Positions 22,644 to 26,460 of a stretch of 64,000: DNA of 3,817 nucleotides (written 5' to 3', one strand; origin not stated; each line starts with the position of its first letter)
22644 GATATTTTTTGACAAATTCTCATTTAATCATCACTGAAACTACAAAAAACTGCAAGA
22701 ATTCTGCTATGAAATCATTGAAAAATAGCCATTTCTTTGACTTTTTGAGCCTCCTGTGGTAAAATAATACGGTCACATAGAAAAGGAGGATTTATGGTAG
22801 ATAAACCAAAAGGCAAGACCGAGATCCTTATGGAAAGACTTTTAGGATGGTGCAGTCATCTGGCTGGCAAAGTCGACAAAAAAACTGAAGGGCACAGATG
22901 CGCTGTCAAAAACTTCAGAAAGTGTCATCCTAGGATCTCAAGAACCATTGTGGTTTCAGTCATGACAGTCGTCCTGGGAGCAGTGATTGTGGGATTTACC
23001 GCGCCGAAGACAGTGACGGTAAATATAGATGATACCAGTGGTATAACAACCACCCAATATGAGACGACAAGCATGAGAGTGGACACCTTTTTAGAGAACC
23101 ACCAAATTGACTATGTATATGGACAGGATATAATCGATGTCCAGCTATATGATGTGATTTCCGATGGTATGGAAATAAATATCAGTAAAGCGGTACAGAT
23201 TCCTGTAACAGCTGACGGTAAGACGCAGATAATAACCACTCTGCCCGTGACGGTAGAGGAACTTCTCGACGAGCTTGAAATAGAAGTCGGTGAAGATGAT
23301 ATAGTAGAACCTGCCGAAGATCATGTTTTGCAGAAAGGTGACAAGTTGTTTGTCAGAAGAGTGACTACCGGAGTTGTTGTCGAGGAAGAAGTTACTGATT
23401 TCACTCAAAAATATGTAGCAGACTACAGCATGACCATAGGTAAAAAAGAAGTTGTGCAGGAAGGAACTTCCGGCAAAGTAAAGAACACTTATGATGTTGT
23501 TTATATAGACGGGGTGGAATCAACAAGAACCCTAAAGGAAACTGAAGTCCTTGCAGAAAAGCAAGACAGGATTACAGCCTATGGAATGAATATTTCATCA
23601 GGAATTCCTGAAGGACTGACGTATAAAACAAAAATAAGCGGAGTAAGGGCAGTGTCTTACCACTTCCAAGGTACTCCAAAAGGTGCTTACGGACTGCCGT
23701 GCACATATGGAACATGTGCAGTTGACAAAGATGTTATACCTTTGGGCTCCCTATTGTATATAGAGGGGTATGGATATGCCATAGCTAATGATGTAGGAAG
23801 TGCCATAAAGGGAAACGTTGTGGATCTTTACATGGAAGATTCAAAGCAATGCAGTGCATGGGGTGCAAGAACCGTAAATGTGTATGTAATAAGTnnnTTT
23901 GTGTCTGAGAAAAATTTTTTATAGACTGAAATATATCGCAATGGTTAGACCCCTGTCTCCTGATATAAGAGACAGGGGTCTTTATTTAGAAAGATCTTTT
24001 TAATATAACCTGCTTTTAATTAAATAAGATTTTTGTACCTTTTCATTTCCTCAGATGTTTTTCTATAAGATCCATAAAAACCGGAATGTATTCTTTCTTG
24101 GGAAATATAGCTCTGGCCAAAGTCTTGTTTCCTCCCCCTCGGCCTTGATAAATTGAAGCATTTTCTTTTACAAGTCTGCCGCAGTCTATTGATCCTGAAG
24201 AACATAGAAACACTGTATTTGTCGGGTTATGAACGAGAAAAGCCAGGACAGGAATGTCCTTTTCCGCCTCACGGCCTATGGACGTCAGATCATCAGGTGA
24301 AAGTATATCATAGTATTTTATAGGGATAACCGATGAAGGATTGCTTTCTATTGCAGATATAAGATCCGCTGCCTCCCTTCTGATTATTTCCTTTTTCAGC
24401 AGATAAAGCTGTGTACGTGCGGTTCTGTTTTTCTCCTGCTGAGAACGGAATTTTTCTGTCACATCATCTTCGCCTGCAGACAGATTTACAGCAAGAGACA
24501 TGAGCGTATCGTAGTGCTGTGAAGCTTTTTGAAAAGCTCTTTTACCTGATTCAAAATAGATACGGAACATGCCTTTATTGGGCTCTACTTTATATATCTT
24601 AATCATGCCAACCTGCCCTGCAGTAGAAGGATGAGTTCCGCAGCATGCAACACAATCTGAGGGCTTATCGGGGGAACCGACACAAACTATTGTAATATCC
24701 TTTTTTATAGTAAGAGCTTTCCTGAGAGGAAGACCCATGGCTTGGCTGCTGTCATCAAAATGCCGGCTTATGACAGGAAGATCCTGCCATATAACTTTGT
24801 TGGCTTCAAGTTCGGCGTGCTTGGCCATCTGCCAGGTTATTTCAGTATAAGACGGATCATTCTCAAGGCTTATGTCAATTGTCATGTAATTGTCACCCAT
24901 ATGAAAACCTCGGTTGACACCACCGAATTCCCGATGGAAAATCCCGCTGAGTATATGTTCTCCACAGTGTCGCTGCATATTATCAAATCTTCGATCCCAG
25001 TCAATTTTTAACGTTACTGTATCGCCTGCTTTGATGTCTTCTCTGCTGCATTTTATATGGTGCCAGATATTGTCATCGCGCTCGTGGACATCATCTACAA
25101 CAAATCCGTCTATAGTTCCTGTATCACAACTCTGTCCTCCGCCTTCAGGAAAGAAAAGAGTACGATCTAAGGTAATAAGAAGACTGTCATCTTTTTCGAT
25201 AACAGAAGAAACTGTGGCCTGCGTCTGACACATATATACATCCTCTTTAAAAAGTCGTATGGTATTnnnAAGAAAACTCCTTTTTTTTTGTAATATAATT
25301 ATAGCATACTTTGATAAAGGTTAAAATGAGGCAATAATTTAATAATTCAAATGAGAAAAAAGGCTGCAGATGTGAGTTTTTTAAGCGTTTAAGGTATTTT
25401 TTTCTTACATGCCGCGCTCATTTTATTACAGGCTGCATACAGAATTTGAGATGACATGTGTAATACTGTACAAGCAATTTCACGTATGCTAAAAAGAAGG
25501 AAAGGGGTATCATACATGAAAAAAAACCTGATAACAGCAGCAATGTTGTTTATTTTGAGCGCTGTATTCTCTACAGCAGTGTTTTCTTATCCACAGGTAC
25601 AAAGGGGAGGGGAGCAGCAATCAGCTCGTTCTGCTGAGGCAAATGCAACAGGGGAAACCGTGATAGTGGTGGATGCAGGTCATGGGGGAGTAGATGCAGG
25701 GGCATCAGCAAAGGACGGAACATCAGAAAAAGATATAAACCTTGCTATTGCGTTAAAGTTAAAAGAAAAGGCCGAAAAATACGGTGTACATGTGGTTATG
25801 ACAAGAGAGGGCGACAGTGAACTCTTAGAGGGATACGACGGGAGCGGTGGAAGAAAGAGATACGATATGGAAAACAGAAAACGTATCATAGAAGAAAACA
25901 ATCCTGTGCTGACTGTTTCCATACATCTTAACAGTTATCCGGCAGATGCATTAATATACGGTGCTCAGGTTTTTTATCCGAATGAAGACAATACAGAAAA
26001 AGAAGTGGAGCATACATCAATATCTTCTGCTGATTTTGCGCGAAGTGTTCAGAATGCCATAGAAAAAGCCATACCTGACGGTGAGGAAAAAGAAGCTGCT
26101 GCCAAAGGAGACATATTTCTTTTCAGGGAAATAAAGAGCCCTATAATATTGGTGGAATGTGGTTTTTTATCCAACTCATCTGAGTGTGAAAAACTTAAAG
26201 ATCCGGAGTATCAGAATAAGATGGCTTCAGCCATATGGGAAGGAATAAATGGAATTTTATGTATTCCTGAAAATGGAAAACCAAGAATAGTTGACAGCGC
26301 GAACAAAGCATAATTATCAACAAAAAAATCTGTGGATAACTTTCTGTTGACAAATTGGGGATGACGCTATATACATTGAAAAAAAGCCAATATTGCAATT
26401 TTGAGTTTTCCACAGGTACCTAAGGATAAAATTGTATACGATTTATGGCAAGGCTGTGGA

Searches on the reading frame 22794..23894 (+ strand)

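Call 53: search_protein_families(library=pfam, proteins=[window:22794-23894:+], max_evalue=0.00001)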
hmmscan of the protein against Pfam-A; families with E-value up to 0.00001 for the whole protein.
window:22794-23894:+ (367 aa): 3 families
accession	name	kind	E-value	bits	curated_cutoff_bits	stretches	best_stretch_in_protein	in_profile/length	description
PF06725.17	3D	-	3.3e-20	72.5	23.8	1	307-366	2-71/72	3D domain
PF07501.17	G5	-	4.5e-14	52.9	23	1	194-264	3-73/75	G5 domain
PF03990.20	DUF348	-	7.8e-11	42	24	1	138-176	3-41/41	G5-linked-Ubiquitin-like domain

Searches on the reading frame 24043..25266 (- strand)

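Call 53: search_protein_families(library=pfam, proteins=[window:24043-25266:-], max_evalue=0.00001)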
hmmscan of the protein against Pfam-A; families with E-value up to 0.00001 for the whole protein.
window:24043-25266:- (407 aa): 2 families
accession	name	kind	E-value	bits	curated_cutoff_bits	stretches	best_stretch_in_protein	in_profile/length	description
PF01411.24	tRNA-synt_2c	-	5.3e-12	45.5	30.3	1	14-92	470-552/552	tRNA synthetases class II (A)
PF07973.19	tRNA_SAD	-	3.1e-06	27.5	24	1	204-237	10-44/44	Threonyl and Alanyl tRNA synthetase second additional domain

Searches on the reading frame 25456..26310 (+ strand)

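Call 88: search_protein_families(library=pfam, proteins=[window:25456-26310:+], max_evalue=1e-8)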
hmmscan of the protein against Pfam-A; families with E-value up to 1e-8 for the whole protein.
window:25456-26310:+ (285 aa): 1 family
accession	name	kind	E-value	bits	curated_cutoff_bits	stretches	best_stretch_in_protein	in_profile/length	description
PF01520.23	Amidase_3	-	8.6e-46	156.6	27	1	70-265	1-173/174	N-acetylmuramoyl-L-alanine amidase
